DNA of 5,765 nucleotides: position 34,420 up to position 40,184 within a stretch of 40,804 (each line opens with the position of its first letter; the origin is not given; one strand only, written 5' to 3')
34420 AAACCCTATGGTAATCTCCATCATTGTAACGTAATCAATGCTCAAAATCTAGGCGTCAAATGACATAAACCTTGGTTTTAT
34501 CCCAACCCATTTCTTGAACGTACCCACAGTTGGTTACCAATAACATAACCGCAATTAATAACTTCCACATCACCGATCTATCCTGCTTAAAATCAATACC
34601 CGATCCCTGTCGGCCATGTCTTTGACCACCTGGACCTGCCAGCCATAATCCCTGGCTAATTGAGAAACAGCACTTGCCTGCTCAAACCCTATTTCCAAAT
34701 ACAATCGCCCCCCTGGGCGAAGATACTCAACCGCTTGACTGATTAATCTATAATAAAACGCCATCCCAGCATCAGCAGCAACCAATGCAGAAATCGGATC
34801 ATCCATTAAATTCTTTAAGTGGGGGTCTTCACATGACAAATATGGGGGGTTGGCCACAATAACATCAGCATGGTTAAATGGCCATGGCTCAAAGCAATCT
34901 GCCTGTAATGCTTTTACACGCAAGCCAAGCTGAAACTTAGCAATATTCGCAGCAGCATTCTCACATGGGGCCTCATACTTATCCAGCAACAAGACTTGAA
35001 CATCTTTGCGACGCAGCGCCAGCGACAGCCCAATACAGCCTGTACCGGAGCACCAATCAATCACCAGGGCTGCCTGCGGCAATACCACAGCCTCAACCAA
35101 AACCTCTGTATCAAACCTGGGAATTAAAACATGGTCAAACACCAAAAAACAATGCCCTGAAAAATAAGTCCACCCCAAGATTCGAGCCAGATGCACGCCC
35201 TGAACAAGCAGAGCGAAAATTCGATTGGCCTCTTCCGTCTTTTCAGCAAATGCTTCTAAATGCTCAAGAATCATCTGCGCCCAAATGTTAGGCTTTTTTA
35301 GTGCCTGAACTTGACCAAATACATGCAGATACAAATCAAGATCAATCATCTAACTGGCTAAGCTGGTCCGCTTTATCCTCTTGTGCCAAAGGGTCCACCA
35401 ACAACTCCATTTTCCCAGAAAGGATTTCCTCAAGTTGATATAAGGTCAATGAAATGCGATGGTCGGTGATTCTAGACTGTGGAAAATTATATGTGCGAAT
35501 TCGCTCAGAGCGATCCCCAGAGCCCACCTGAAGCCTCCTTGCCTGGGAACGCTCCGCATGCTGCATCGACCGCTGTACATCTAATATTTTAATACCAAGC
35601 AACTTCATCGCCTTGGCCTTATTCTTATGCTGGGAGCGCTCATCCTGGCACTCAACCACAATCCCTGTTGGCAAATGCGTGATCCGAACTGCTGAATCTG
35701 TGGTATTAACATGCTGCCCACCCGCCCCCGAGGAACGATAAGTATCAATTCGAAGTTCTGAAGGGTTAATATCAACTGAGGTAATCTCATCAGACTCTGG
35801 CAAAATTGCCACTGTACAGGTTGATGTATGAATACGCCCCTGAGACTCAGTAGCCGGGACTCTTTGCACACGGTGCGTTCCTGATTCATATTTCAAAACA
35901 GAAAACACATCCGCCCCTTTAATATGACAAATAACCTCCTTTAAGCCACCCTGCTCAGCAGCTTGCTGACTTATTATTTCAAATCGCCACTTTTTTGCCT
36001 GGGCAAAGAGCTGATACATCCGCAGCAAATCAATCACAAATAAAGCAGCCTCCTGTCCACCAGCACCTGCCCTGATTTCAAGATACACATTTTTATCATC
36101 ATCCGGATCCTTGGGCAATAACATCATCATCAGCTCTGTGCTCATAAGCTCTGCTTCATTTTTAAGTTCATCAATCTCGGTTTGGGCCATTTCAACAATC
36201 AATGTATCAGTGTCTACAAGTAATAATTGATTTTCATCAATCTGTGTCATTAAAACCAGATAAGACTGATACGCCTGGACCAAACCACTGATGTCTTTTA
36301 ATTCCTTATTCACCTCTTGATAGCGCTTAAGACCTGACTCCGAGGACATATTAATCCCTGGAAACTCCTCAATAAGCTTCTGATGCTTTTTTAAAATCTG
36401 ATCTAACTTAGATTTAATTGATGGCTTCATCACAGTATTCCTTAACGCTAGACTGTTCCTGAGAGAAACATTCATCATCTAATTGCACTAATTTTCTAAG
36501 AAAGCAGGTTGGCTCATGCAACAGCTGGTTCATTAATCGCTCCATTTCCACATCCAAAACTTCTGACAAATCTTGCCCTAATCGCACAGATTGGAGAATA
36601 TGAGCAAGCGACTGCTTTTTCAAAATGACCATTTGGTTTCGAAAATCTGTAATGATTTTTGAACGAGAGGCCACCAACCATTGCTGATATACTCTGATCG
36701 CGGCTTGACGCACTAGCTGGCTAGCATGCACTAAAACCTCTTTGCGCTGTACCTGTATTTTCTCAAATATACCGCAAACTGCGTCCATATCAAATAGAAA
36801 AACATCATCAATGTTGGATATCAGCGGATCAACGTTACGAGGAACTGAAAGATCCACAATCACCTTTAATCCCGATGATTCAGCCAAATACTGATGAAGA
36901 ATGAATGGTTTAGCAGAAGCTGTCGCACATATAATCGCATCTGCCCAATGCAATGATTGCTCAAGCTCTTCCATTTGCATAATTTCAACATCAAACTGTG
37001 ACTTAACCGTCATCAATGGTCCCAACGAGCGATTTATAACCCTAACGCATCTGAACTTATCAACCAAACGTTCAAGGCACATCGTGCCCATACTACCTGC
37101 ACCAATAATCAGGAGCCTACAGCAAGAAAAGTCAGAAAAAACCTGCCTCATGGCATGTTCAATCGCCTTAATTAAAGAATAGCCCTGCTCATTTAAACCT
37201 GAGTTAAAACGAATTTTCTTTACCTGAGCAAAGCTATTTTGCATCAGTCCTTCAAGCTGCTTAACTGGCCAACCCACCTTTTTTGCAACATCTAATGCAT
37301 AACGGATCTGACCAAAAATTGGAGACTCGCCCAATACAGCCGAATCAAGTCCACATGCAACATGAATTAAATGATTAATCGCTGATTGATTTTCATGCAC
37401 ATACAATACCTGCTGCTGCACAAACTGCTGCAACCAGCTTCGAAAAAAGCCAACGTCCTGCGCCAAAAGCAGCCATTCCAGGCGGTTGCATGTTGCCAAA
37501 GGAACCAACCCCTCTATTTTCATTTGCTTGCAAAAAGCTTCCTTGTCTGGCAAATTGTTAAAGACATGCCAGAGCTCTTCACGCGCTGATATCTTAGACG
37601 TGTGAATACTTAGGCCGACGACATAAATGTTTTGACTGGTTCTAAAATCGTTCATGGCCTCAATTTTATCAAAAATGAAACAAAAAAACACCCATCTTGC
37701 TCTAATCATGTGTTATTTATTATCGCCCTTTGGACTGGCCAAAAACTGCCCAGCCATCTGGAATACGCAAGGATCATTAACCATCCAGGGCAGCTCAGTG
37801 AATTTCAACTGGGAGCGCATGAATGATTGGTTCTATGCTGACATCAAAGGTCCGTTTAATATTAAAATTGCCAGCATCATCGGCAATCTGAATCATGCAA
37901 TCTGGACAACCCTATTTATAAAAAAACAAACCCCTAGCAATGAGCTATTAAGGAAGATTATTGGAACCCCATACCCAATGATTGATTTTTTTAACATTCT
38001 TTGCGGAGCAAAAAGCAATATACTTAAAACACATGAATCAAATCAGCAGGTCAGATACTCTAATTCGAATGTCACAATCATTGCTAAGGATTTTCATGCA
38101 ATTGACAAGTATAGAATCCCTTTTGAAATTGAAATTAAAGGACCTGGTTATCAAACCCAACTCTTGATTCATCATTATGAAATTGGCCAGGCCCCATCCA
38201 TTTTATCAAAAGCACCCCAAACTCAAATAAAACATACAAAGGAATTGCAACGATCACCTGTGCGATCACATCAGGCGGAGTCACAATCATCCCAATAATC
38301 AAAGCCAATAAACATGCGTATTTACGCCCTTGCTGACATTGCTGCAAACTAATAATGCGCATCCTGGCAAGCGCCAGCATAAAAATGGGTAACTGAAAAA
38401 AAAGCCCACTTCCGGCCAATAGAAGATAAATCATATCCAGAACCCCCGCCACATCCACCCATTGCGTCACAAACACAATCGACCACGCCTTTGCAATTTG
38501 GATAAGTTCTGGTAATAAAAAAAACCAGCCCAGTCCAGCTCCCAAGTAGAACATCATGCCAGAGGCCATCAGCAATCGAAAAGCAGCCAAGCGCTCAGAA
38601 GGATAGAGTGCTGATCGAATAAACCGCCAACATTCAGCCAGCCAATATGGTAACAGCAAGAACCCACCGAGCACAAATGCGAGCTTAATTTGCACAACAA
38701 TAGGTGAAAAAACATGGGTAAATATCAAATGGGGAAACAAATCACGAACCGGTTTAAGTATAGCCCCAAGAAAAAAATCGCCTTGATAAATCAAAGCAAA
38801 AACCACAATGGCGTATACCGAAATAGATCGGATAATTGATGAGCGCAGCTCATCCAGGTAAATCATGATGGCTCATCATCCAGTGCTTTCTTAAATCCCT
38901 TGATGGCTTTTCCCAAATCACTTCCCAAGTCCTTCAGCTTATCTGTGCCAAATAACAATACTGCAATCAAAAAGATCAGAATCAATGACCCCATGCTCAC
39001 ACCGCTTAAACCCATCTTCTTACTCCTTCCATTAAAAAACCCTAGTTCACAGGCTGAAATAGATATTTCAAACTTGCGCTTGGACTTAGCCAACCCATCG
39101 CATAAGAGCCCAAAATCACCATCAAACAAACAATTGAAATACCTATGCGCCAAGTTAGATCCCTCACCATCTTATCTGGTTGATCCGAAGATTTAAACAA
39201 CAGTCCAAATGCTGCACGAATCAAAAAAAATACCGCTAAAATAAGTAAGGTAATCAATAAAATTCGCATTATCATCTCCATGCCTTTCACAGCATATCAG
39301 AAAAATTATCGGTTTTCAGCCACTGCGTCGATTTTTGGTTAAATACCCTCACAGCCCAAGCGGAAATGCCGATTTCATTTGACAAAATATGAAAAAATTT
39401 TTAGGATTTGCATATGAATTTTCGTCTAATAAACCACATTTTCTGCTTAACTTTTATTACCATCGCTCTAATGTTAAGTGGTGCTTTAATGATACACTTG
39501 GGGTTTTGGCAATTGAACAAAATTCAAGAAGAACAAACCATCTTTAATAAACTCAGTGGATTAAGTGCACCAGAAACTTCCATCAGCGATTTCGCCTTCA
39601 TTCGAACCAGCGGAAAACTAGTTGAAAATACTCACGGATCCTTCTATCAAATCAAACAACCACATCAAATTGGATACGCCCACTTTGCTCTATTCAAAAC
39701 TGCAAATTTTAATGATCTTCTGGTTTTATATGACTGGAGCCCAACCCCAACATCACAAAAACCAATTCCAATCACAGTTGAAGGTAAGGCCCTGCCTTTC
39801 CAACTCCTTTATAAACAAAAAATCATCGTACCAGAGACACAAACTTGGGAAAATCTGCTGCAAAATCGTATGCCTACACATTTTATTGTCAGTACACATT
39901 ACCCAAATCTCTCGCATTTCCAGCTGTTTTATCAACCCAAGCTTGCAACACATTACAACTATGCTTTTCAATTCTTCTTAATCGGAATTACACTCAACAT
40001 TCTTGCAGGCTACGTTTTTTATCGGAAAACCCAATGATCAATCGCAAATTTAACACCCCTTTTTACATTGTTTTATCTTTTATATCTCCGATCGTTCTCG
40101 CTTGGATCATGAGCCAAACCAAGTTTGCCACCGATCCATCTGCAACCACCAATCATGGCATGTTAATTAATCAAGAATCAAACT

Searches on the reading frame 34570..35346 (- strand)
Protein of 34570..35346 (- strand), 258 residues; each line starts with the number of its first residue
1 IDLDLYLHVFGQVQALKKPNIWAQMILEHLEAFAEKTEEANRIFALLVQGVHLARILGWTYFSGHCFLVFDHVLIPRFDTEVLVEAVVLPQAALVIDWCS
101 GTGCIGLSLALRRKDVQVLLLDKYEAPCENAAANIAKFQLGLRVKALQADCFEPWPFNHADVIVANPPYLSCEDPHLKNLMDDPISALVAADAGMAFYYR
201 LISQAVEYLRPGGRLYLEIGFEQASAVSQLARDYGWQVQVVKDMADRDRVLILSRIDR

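Call 74: search_protein_families(library=ncbifam, proteins=[window:34570-35346:-], max_evalue=0.001)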
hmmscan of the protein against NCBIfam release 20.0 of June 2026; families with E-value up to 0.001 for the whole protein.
window:34570-35346:- (258 aa): 14 families
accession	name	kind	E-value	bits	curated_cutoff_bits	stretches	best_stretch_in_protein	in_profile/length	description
TIGR03534.1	RF_mod_PrmC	equivalog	3.2e-55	187.3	199.1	1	25-251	17-252/253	peptide chain release factor N(5)-glutamine methyltransferase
TIGR00536.1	hemK_fam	subfamily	4.1e-45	154.1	115.5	1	43-252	58-279/286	HemK family protein methyltransferase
NF002421.0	PRK01544.1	equivalog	6.4e-30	104.3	567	2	95-257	142-308/524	bifunctional peptide chain release factor N(5)-glutamine methyltransferase PrmC/tRNA (guanosine(46)-N7)-methyltransferase TrmB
TIGR03533.1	L3_gln_methyl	equivalog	2.1e-27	96.2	229.7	1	40-228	65-260/284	50S ribosomal protein L3 N(5)-glutamine methyltransferase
TIGR03704.1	PrmC_rel_meth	equivalog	1.9e-22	79.9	248.8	1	33-244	23-241/251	putative protein N(5)-glutamine methyltransferase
NF011529.0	PRK14968.1-3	equivalog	1.4e-12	47.5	162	1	71-217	14-154/198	putative methyltransferase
NF047853.1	tRm6a37MtseTrmN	equivalog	7.8e-09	35.6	350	1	90-249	42-198/244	tRNA(1)(Val) (adenine(37)-N(6))-methyltransferase TrmN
NF011527.0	PRK14968.1-1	equivalog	9.1e-09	35.3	242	1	73-243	14-176/192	putative methyltransferase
NF011530.0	PRK14968.1-4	equivalog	5.1e-07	29.2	243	1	76-245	22-184/202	putative methyltransferase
NF011528.0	PRK14968.1-2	equivalog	2.1e-06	27.4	171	1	62-174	9-122/205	putative methyltransferase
TIGR00537.1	hemK_rel_arch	hypoth_equivalog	4.8e-06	26.4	87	1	77-242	5-164/179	HemK2/MTQ2 family protein methyltransferase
TIGR02469.1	CbiT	equivalog_domain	0.00017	21.8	78.3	1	89-149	17-76/124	precorrin-6Y C5,15-methyltransferase (decarboxylating) subunit CbiT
NF050150.1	RiPP_MTase_ApyS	equivalog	0.00019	20.7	400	0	92-155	142-205/323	RiPP biosynthesis methyltransferase ApyS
NF006138.0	PRK08287.1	equivalog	0.00094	19.1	210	0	84-141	24-81/189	decarboxylating cobalt-precorrin-6B (C(15))-methyltransferase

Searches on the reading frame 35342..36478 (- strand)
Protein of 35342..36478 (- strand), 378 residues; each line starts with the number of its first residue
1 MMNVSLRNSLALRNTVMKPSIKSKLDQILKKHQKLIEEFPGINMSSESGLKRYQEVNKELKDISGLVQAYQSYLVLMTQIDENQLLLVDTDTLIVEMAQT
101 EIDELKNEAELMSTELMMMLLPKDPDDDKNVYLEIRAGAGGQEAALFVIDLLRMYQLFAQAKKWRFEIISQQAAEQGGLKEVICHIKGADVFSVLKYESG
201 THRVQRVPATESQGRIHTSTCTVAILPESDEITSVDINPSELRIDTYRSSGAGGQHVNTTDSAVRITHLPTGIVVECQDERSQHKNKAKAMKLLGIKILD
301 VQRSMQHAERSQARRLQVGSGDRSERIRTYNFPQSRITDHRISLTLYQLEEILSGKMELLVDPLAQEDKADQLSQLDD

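Call 32: find_encoding_contigs(protein=window:35342-36478:-, flank=10000, max_places=3)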
Protein window:35342-36478:- (378 aa): no gene with exactly this product is on record in the collection.

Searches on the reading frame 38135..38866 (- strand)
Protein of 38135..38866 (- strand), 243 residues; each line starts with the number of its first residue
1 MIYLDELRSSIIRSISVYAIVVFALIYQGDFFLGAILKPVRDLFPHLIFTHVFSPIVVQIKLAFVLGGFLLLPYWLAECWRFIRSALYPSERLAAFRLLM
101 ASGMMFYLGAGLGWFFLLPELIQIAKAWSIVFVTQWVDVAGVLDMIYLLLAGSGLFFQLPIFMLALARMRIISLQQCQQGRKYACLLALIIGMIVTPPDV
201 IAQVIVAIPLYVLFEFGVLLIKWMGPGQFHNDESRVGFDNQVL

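Call 74: search_protein_families(library=ncbifam, proteins=[window:38135-38863:-], max_evalue=0.001)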
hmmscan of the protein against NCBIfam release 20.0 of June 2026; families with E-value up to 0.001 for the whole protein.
window:38135-38863:- (242 aa): 3 families
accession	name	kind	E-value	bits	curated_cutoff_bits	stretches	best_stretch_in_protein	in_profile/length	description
TIGR01912.1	TatC-Arch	equivalog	1.9e-38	132.5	192.6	1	37-221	42-230/234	Sec-independent protein translocase TatC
TIGR00945.1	tatC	equivalog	2.2e-36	125.8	132.7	1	2-213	4-215/215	twin-arginine translocase subunit TatC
NF008174.0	PRK10921.1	equivalog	2.2e-31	109.4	432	1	3-224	13-237/258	Sec-independent protein translocase subunit TatC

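Call 79: find_encoding_contigs(protein=window:38135-38866:-, flank=10000, max_places=2)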
Protein window:38135-38866:- (243 aa): 18 contigs read that carry it; 2 places shown.
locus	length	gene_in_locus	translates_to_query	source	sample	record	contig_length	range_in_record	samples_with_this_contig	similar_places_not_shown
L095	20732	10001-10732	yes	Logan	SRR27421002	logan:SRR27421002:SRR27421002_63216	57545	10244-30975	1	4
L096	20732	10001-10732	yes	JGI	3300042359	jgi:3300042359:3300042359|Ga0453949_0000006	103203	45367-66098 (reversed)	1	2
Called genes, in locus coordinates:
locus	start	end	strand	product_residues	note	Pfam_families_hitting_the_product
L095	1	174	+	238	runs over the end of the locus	PF02167:Cytochrom_C1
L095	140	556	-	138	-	PF13474:SnoaL_3 (weak)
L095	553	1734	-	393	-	PF02321:OEP (faint)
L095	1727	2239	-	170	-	-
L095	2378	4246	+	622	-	PF02518:HATPase_c, PF00204:DNA_gyraseB, PF01751:Toprim, PF00986:DNA_gyraseB_C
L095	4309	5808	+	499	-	PF03219:TLC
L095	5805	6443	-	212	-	PF04445:SAM_MT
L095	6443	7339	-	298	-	PF01040:UbiA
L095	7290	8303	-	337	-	PF02628:COX15-CtaA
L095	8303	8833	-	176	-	PF26971:TM-like_Thioredoxin-like_C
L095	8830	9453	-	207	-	-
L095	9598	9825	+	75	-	PF11137:DUF2909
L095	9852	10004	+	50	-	PF02416:TatA_B_E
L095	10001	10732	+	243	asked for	PF00902:TatC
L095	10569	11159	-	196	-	-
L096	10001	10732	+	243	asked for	PF00902:TatC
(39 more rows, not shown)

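Call 80: list_cluster_members(proteins=[window:38135-38866:-, window:5981-6424:+, window:9438-10418:-, window:26063-27646:-, window:15614-17500:-])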
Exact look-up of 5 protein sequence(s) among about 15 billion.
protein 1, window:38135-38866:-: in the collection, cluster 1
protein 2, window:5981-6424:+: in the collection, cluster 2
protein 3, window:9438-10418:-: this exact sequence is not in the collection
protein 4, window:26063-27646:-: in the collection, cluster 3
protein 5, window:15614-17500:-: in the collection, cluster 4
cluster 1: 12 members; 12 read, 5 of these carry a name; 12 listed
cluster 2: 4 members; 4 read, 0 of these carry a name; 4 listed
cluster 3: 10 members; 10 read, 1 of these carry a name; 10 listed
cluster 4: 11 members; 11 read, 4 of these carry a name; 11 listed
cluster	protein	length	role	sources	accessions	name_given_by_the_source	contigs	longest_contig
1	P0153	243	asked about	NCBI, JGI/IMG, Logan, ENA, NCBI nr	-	-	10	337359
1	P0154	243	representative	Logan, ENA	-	-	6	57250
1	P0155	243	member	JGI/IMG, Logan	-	sec-independent protein translocase protein TatC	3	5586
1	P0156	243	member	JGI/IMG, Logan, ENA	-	sec-independent protein translocase protein TatC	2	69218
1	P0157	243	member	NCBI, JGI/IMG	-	sec-independent protein translocase protein TatC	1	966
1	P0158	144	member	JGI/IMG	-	-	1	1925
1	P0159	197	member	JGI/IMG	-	-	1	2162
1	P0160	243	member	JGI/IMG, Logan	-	sec-independent protein translocase protein TatC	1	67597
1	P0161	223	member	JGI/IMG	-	sec-independent protein translocase protein TatC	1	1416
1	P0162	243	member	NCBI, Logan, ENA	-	-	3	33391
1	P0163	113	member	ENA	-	-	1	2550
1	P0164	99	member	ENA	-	-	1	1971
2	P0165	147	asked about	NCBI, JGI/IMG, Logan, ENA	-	-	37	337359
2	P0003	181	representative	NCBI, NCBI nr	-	-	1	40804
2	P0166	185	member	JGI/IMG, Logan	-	-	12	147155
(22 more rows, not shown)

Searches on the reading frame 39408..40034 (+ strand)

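Call 74: search_protein_families(library=ncbifam, proteins=[window:39408-40034:+], max_evalue=0.001)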
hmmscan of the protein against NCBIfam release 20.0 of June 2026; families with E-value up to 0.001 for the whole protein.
window:39408-40034:+ (209 aa): 1 family
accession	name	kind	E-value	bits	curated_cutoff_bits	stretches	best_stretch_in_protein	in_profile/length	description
NF050123.1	SURF1_Mycobac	exception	0.0002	20.8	190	0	16-46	11-40/238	SURF1 family cytochrome oxidase biogenesis protein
